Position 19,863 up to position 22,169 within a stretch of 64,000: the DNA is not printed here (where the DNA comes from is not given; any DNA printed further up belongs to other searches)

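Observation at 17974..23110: Four-gene coupled operon XRE/TPR - TIR - degenerate P-loop protein - 2-TM protein: candidate novel defence or conflict system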

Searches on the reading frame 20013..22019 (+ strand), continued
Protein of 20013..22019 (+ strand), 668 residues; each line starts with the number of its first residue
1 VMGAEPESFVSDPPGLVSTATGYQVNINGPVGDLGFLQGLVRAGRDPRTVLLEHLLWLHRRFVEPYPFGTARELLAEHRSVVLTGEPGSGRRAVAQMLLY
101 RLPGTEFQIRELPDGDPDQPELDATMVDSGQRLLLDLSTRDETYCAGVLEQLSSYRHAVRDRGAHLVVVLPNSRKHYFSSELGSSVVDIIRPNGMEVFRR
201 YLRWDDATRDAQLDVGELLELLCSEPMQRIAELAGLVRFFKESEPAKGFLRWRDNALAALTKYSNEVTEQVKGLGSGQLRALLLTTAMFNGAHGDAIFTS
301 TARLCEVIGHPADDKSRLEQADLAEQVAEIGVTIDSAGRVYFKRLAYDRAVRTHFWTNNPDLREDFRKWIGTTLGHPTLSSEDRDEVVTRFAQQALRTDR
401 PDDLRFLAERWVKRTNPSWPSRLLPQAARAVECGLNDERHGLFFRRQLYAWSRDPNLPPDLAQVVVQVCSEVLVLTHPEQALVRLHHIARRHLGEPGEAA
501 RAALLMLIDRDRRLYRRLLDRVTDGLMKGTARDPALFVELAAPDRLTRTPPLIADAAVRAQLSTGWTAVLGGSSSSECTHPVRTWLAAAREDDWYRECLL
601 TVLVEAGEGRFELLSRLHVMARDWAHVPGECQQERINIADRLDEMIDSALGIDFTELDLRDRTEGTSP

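Call 69: search_dna_similar(query=window:20016-22016:+, collection=plasmids, mode=protein, max_rows=15)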
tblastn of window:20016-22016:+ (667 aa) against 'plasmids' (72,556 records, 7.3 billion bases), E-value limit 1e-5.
Records with a match: 2; places in all: 2; records where one place covers at least 80% of the query: 1.
Best place of each record, by identity: <60% 2.
By first word of the organism name: Streptomyces 1; Embleya 1.
By predicted mobility (MOB-suite, as given by PLSDB): non-mobilizable 2.
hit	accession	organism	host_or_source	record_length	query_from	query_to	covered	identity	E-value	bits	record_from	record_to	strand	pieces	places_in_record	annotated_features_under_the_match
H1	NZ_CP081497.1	Streptomyces sp. BHT-5-2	whole organism,plant soil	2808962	47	607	84%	38.0%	5e-70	255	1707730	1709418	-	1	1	none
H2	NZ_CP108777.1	Embleya sp. NBC_00896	-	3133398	60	452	59%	24.0%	4e-7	61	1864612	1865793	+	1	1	none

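Call 70: search_dna_similar(query=window:20016-22016:+, collection=phages, mode=protein, max_rows=10)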
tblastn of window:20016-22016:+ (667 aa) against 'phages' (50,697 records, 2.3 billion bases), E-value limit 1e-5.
No match.

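Call 71: search_protein_families(library=ncbifam, proteins=[L047:11111-12403:-, L047:12560-13777:-, L047:13869-14144:-, L047:14225-14899:-, L047:3506-5977:-, L047:1332-2771:-, L047:16350-17564:-, L047:5784-7181:+, L047:9955-11052:+], max_evalue=0.00001)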
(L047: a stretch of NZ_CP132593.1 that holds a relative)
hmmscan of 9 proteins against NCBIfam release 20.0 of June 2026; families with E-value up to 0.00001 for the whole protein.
L047:11111-12403:- (430 aa): 1 family
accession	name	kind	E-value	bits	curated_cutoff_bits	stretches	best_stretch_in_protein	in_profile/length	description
TIGR01034.1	metK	equivalog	5.3e-168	558.8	309.4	1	33-427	1-376/377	methionine adenosyltransferase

L047:12560-13777:- (405 aa): 6 families
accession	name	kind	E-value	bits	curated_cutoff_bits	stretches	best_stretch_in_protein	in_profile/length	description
TIGR00521.1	coaBC_dfp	equivalog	3.2e-122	408.3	219.7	1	8-400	3-391/392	bifunctional phosphopantothenoylcysteine decarboxylase/phosphopantothenate--cysteine ligase CoaBC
TIGR02113.1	coaC_strep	equivalog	1.2e-40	139.2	261.4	1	10-175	2-171/177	phosphopantothenoylcysteine decarboxylase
NF005231.0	PRK06732.1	equivalog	2.3e-13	50.5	265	1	194-292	2-101/229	phosphopantothenate--cysteine ligase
TIGR02114.1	coaB_strep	equivalog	1.2e-10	41.6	217.2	1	195-297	3-106/228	phosphopantothenate--cysteine ligase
NF007199.0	PRK09620.1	equivalog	6.3e-09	35.5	248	1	191-399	2-219/229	hypothetical protein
NF033753.1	RiPP_decarbCypD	equivalog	8.1e-08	31.8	215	1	11-155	10-155/182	CypD family RiPP peptide-cysteine decarboxylase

L047:13869-14144:- (91 aa): 3 families
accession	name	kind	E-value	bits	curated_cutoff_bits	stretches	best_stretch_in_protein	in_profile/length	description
TIGR00690.1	rpoZ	equivalog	3.2e-21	75.2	23.6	1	13-81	2-59/60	DNA-directed RNA polymerase subunit omega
NF001588.0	PRK00392.8-5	equivalog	1.1e-07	32.3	76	1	15-57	4-45/63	DNA-directed RNA polymerase subunit omega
NF001589.0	PRK00392.8-6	equivalog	6e-07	29.8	84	1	12-82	3-75/86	DNA-directed RNA polymerase subunit omega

L047:14225-14899:- (224 aa): 4 families
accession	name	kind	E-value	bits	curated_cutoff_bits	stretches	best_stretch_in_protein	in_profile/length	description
TIGR03263.1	guanyl_kin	equivalog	8.4e-68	227.5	160.45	1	45-221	2-178/180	guanylate kinase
NF011324.0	PRK14737.1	equivalog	4.7e-52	176.5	318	1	44-219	5-180/187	guanylate kinase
NF011325.0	PRK14738.1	equivalog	1.3e-51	174.8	263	1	42-209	11-178/206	guanylate kinase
TIGR02322.1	phosphon_PhnN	equivalog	1.1e-11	44.7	156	1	45-221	2-176/179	phosphonate metabolism protein/1,5-bisphosphokinase (PRPP-forming) PhnN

L047:3506-5977:- (823 aa): 14 families
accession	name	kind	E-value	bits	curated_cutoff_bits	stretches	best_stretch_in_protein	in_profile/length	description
NF011452.0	PRK14873.1-2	equivalog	0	1161.2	980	1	118-823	6-708/708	primosomal protein N'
NF011454.0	PRK14873.1-4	equivalog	3.5e-233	775.7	951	1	166-823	7-651/651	primosomal protein N'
NF011455.0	PRK14873.1-5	equivalog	5.9e-205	682.5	969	1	152-823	8-675/675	primosomal protein N'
NF011453.0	PRK14873.1-3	equivalog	2.5e-187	623.9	812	1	154-822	12-652/653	primosome assembly protein PriA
NF011451.0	PRK14873.1-1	equivalog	1.8e-93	314.1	1147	2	308-821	210-762/764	primosome assembly protein PriA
NF004066.1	PRK05580.1-3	equivalog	8.5e-46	156.6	813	2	336-608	292-564/788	primosomal protein N'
NF004067.0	PRK05580.1-4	equivalog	9.4e-46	156.5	763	1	334-742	241-660/737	primosomal protein N'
TIGR00595.1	priA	equivalog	3.8e-39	134.6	230.35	1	334-611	16-292/509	replication restart helicase PriA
NF004068.0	PRK05580.1-5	equivalog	8.5e-34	116.7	1249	2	335-607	298-570/795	primosomal protein N'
NF004070.0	PRK05580.2-2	equivalog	5.1e-32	110.9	921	1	333-760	235-680/729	primosomal protein N'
NF004065.0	PRK05580.1-1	equivalog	2.4e-30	105.4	858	1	373-610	273-507/731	primosomal protein N'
NF004071.0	PRK05580.2-3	equivalog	1.8e-26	92.4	1105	1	333-608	240-514/735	primosomal protein N'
NF004072.0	PRK05580.2-4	equivalog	1.4e-20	73.2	1030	1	391-617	212-438/648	primosomal protein N'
NF004069.0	PRK05580.2-1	equivalog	1.5e-18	66.6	767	1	336-617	147-413/612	primosomal protein N'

L047:1332-2771:- (479 aa): 6 families
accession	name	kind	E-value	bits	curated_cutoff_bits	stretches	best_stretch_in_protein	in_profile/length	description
TIGR00460.1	fmt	equivalog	5.1e-65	219.6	201.5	1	170-470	1-305/315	methionyl-tRNA formyltransferase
NF005414.0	PRK06988.1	equivalog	1.1e-37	129.7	316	1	171-455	4-288/311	formyltransferase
NF005998.1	PRK08125.1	equivalog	7.1e-35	120.5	777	1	173-474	4-301/649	bifunctional UDP-4-amino-4-deoxy-L-arabinose formyltransferase/UDP-glucuronic acid oxidase ArnA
TIGR00639.1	PurN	equivalog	2.1e-08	33.9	150.1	1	257-341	88-172/192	phosphoribosylglycinamide formyltransferase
NF004684.0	PRK06027.1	subfamily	2e-07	31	223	1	271-334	188-251/286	formyltetrahydrofolate deformylase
TIGR00655.1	PurU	equivalog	4.2e-07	29.9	285.95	1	274-331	186-243/280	formyltetrahydrofolate deformylase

L047:16350-17564:- (404 aa): 16 families
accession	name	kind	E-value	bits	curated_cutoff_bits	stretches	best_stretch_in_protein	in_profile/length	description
NF003648.0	PRK05286.2-1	equivalog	7e-169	561.4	433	1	36-402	3-359/360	quinone-dependent dihydroorotate dehydrogenase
NF003652.0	PRK05286.2-5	equivalog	5.3e-128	427.1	267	1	36-388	2-349/353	quinone-dependent dihydroorotate dehydrogenase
TIGR01036.1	pyrD_sub2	equivalog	7.4e-127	423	200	1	41-400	4-356/356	dihydroorotate dehydrogenase (quinone)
NF003645.0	PRK05286.1-2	equivalog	7.9e-119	396.7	366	1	40-401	8-357/359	quinone-dependent dihydroorotate dehydrogenase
NF003650.0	PRK05286.2-3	equivalog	3.6e-113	378.4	477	1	34-400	13-390/393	quinone-dependent dihydroorotate dehydrogenase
NF003646.0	PRK05286.1-4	equivalog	1.1e-105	353.2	457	1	36-371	2-328/341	quinone-dependent dihydroorotate dehydrogenase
NF003651.0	PRK05286.2-4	equivalog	1.5e-103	346.4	448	1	47-399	19-376/377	quinone-dependent dihydroorotate dehydrogenase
NF003649.0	PRK05286.2-2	equivalog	4.5e-95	318.6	505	1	36-400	2-351/351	quinone-dependent dihydroorotate dehydrogenase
NF003644.0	PRK05286.1-1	equivalog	2.3e-94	316.2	418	1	36-370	2-327/336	quinone-dependent dihydroorotate dehydrogenase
NF003647.0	PRK05286.1-5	equivalog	1.6e-65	221.2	619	1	36-398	1-353/354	quinone-dependent dihydroorotate dehydrogenase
TIGR01037.2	pyrD_sub1_fam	subfamily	7.3e-27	94.2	270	1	85-397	1-298/300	dihydroorotate dehydrogenase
NF005574.0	PRK07259.1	equivalog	4.1e-26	91.6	269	1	84-397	4-301/304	dihydroorotate dehydrogenase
NF041011.1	dihydoor_dh_Arch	equivalog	7.7e-22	77.7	330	1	117-399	33-288/289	dihydroorotate dehydrogenase PyrD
NF002702.0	PRK02506.1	equivalog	8.1e-17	61.3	301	1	126-396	46-307/313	dihydroorotate oxidase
NF006183.0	PRK08318.1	equivalog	1.3e-10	40.7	335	1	208-401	127-322/422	NAD-dependent dihydropyrimidine dehydrogenase subunit PreA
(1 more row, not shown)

L047:5784-7181:+ (465 aa): 1 family
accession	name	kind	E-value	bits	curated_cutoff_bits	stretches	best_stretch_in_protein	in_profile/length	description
NF053720.1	NsdA_fam_reg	subfamily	4.2e-50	171.5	75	1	47-451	18-429/432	NsdA family TPR-like regulatory protein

L047:9955-11052:+ (365 aa): 0 families

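Call 85: search_protein_families(library=pfam, proteins=[L057:9989-10315:+], max_evalue=5)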
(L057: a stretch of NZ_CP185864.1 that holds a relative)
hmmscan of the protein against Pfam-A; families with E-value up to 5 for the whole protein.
L057:9989-10315:+ (108 aa): 1 family
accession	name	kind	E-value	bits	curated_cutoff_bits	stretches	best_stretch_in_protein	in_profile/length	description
PF17260.7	DUF5326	-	0.06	14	27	1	7-56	23-68/70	Family of unknown function (DUF5326)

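Call 91: find_encoding_contigs(protein=P0031, flank=4000, max_places=3)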
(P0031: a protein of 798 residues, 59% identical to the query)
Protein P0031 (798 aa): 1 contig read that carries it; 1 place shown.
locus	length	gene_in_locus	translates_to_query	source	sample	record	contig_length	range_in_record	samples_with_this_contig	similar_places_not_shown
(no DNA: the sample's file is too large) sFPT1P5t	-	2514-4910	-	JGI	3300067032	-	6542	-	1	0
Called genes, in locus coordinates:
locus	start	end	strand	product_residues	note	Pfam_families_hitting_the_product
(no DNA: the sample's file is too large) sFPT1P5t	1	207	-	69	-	?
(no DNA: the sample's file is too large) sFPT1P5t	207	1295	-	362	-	-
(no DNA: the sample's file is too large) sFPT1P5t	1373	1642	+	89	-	-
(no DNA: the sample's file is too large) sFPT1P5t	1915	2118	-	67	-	-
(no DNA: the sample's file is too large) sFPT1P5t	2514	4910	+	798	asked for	PF13676:TIR_2, PF20720:nSTAND3 (weak)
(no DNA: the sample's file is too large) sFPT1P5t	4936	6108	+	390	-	-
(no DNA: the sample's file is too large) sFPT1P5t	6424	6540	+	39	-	?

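Call 95: search_protein_families(library=pfam, proteins=[L038:4760-5680:-, L038:5775-6893:-, L038:5670-6611:+, L038:6556-7251:+, L038:6619-7200:-, L038:7292-7819:+], max_evalue=0.001)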
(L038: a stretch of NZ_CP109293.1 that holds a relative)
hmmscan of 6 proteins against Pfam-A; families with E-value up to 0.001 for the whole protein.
L038:4760-5680:- (306 aa): 2 families
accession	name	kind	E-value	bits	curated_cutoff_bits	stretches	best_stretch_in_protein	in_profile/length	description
PF03466.25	LysR_substrate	-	2.1e-26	93.1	28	1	112-304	15-208/209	LysR substrate binding domain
PF00126.33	HTH_1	-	9.4e-15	54.8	26.6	1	14-71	1-58/60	Bacterial regulatory helix-turn-helix protein, lysR family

L038:5775-6893:- (372 aa): 0 families

L038:5670-6611:+ (313 aa): 1 family
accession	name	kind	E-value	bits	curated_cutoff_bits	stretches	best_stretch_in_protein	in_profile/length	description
PF00459.30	Inositol_P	-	9.3e-32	111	27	1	65-308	12-262/271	Inositol monophosphatase family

L038:6556-7251:+ (231 aa): 10 families
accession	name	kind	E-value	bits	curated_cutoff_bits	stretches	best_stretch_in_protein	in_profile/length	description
PF03807.23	F420_oxidored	-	2.9e-08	34.6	21.6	1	36-80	1-47/94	NADP oxidoreductase coenzyme F420-dependent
PF03446.21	NAD_binding_2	-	1.6e-06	28.7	21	1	36-87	1-43/161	NAD binding domain of 6-phosphogluconate dehydrogenase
PF02737.24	3HCDH_N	-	3.5e-06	27.5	22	1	36-102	1-61/180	3-hydroxyacyl-CoA dehydrogenase, NAD binding domain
PF02558.23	ApbA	-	1.3e-05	25.3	22.2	1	37-81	1-43/150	Ketopantoate reductase PanE/ApbA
PF00070.33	Pyr_redox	-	0.00011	23.1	22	0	36-67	1-32/82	Pyridine nucleotide-disulphide oxidoreductase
PF02254.24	TrkA_N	-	0.0004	21.1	23.8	1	37-82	1-46/116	TrkA-N domain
PF01266.30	DAO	-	0.00042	20.4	27.9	1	36-100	1-67/353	FAD dependent oxidoreductase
PF03721.20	UDPG_MGDP_dh_N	-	0.00046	20.2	27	1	36-67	2-33/187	UDP-glucose/GDP-mannose dehydrogenase family, NAD binding domain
PF07992.20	Pyr_redox_2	-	0.00077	19.4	26.1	0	27-69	142-177/291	Pyridine nucleotide-disulphide oxidoreductase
PF03435.24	Sacchrp_dh_NADP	-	0.00079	20.2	25.1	0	37-109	1-76/129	Saccharopine dehydrogenase NADP binding domain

L038:6619-7200:- (193 aa): 0 families

L038:7292-7819:+ (175 aa): 0 families

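Call 96: find_encoding_contigs(protein=P0100, flank=5000, max_places=1)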
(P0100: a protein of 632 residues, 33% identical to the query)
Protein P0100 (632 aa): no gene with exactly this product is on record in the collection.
